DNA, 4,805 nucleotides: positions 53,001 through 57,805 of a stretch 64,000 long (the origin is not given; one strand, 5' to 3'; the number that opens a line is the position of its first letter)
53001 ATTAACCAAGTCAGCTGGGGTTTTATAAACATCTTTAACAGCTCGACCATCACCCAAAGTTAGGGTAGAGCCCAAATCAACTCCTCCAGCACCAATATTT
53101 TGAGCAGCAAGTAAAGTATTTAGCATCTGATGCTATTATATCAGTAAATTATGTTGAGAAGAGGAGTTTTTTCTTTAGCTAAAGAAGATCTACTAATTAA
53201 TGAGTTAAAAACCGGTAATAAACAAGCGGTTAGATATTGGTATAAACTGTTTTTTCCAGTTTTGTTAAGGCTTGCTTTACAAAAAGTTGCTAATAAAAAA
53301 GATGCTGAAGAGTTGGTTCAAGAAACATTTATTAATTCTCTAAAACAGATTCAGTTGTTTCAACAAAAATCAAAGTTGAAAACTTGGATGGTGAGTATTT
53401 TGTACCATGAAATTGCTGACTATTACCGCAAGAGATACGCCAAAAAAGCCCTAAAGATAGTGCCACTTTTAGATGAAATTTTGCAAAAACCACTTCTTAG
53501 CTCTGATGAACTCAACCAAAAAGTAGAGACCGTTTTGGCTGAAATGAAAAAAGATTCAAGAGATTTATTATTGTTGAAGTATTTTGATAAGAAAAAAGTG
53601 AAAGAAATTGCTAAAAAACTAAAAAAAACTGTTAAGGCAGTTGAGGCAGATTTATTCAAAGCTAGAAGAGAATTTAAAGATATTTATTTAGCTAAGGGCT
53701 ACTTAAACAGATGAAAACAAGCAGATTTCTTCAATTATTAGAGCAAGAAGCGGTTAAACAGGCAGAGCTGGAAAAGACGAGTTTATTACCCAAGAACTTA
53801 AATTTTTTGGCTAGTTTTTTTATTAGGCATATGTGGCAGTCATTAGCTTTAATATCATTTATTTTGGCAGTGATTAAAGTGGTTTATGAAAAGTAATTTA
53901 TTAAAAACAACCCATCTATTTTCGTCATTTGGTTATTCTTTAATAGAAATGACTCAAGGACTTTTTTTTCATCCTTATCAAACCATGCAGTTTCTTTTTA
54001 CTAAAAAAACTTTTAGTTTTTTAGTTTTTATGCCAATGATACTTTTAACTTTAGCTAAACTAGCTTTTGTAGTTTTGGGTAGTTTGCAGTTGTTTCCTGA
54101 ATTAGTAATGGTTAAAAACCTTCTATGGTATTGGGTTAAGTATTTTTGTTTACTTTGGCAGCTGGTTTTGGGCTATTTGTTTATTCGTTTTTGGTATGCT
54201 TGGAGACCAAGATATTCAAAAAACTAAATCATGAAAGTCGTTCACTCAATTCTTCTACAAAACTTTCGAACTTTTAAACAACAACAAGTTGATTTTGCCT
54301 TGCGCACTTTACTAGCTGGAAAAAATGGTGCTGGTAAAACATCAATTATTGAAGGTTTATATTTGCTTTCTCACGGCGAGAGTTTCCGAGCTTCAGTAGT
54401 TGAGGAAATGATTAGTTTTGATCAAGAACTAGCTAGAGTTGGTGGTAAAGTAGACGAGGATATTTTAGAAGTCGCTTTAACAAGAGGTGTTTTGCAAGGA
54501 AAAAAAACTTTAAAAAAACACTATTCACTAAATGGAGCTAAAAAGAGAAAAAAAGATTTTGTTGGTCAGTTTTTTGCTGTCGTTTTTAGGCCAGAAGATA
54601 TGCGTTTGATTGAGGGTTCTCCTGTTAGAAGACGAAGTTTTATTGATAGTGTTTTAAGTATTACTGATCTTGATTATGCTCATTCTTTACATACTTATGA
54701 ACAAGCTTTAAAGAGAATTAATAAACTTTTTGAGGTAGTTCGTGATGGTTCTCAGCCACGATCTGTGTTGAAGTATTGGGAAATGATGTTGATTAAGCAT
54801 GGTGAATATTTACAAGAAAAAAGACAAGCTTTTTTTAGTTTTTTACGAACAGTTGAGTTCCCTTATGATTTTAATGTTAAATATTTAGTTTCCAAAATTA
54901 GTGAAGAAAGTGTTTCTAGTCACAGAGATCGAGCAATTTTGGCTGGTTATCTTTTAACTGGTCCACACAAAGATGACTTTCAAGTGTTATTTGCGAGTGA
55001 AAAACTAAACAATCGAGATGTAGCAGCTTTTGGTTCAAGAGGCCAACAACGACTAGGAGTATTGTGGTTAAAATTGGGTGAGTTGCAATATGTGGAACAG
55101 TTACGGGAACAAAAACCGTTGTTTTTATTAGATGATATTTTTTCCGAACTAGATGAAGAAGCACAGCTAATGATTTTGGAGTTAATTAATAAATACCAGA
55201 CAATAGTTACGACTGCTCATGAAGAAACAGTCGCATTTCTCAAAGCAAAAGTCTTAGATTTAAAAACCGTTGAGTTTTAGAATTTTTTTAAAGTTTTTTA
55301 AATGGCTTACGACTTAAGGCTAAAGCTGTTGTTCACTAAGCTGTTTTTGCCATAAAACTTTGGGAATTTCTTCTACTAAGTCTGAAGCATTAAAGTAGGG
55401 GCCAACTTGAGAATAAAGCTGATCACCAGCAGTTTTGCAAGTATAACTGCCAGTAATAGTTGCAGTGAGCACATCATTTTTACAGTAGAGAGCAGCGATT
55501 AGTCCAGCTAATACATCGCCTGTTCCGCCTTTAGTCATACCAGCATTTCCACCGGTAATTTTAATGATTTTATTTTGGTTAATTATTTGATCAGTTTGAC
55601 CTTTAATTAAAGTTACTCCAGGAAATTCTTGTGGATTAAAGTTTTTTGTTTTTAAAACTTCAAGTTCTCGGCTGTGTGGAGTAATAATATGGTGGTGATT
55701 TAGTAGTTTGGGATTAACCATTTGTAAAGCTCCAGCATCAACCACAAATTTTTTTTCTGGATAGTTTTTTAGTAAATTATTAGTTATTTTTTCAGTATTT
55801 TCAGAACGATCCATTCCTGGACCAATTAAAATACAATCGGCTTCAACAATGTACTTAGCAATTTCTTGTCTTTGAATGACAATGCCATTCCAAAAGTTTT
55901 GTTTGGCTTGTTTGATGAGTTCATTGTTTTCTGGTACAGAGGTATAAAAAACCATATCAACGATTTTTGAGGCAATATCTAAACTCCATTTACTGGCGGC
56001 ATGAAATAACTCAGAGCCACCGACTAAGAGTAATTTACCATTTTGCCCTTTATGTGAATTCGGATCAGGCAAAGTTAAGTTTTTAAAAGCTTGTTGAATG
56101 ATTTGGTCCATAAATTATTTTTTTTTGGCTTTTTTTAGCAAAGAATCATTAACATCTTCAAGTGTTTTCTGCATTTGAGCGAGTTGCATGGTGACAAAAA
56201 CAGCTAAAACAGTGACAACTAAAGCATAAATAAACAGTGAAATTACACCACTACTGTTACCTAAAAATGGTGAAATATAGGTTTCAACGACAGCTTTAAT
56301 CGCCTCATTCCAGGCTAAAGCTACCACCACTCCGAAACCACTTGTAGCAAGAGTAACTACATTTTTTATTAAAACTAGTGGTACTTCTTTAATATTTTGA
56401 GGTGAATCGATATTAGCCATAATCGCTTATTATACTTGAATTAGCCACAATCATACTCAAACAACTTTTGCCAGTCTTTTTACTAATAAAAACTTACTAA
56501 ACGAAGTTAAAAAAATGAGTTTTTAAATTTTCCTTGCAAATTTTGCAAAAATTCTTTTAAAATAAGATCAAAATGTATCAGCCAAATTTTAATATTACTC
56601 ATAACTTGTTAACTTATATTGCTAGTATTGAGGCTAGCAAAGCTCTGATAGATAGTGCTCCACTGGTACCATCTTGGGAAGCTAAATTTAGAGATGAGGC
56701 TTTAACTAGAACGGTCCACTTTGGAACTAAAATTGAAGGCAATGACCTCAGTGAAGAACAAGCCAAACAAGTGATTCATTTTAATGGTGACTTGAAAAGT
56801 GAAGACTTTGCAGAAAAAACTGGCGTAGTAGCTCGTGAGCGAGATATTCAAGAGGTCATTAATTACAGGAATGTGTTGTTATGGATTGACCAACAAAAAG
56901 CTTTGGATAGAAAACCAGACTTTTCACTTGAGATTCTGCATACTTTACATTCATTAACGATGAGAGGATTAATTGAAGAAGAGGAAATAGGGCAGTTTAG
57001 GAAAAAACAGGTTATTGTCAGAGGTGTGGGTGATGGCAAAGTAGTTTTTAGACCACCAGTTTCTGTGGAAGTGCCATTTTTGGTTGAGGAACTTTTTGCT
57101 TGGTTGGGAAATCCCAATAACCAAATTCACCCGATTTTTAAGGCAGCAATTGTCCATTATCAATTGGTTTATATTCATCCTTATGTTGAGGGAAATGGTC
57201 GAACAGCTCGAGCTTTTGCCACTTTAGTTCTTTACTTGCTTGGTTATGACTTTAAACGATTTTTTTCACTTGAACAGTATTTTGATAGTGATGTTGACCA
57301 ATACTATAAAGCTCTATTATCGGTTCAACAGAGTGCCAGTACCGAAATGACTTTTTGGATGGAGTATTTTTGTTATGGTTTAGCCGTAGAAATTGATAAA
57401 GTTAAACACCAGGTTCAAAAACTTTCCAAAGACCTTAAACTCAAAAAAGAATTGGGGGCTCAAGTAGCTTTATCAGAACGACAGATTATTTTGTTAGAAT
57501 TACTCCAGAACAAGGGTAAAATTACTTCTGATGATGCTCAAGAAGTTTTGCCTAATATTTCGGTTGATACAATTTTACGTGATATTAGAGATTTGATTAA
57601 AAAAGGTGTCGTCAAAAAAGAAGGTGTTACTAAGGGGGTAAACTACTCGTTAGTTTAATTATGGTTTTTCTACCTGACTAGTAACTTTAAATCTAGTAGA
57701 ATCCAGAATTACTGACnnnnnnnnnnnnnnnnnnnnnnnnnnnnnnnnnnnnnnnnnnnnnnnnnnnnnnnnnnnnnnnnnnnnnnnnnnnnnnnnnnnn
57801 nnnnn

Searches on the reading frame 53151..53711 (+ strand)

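Call 77: search_protein_families(library=pfam, proteins=[window:53151-53711:+], max_evalue=0.00001)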
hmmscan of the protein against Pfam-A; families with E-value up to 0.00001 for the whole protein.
window:53151-53711:+ (187 aa): 2 families
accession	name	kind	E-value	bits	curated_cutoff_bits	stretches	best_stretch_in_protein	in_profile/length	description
PF04542.20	Sigma70_r2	-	1.1e-12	48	24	1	34-95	5-68/71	Sigma-70 region 2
PF08281.18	Sigma70_r4_2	-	3.4e-10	39.9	25.7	1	123-173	2-52/54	Sigma-70, region 4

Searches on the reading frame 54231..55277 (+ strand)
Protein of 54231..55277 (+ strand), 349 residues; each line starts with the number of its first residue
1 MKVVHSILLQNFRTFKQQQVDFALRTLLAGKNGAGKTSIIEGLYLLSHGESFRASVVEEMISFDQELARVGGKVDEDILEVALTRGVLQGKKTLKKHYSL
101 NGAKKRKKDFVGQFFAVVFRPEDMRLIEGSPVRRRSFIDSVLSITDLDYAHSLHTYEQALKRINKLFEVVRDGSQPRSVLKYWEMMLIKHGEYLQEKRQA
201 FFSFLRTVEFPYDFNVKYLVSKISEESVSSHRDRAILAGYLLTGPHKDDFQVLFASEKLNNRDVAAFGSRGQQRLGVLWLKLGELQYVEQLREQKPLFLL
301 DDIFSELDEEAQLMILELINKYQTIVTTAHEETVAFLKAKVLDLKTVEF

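Call 77: search_protein_families(library=pfam, proteins=[window:54231-55277:+], max_evalue=0.00001)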
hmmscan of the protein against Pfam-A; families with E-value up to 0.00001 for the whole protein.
window:54231-55277:+ (349 aa): 5 families
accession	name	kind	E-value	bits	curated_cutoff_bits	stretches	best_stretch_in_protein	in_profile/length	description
PF02463.25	SMC_N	-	8.2e-20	71.6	40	1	4-336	2-204/220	RecF/RecN/SMC N terminal domain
PF13175.12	AAA_15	-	5.2e-10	39.9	32.1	1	4-69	3-55/374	AAA ATPase domain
PF13476.12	AAA_23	-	3.4e-09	38.1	27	1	7-108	2-104/201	AAA domain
PF13304.12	AAA_21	-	1.1e-06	29.4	27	0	26-47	2-23/304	AAA domain, putative AbiEii toxin, Type IV TA system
PF13555.12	AAA_29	-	5.6e-06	26.4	27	0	5-45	2-44/61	P-loop containing region of AAA domain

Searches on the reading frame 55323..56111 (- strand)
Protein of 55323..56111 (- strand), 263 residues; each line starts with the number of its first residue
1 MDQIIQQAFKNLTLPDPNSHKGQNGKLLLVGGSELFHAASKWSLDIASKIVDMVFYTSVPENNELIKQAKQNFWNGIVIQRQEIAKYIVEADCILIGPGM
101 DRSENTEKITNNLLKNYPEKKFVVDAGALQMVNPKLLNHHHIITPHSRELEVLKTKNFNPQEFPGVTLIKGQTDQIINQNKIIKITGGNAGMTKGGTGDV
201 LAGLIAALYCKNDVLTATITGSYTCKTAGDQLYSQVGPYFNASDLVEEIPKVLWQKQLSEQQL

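Call 77: search_protein_families(library=pfam, proteins=[window:55323-56111:-], max_evalue=0.00001)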
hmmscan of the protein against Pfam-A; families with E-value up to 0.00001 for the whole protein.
window:55323-56111:- (263 aa): 1 family
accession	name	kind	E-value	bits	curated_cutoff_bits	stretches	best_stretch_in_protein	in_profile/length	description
PF01256.23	Carb_kinase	-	7e-31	108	27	1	28-251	2-242/242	NAD(P)H-hydrate dehydratase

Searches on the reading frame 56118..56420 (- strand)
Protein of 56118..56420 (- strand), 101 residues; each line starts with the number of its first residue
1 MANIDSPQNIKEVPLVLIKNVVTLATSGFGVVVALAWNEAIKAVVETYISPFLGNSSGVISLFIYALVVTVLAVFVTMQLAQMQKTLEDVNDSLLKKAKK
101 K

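Call 77: search_protein_families(library=pfam, proteins=[window:56118-56420:-], max_evalue=0.00001)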
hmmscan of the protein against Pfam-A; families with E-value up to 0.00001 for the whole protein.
window:56118-56420:- (101 aa): 1 family
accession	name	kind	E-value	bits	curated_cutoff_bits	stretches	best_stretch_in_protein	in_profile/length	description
PF18898.5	DUF5654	-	1.9e-18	66.6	23.8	1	17-83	5-67/71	Family of unknown function (DUF5654)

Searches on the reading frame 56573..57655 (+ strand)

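Call 77: search_protein_families(library=pfam, proteins=[window:56573-57655:+], max_evalue=0.00001)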
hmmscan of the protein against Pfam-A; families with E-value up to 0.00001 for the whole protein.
window:56573-57655:+ (361 aa): 1 family
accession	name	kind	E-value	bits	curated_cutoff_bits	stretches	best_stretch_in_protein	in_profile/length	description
PF02661.23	Fic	-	3e-20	73.3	24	1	117-220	2-93/93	Fic/DOC family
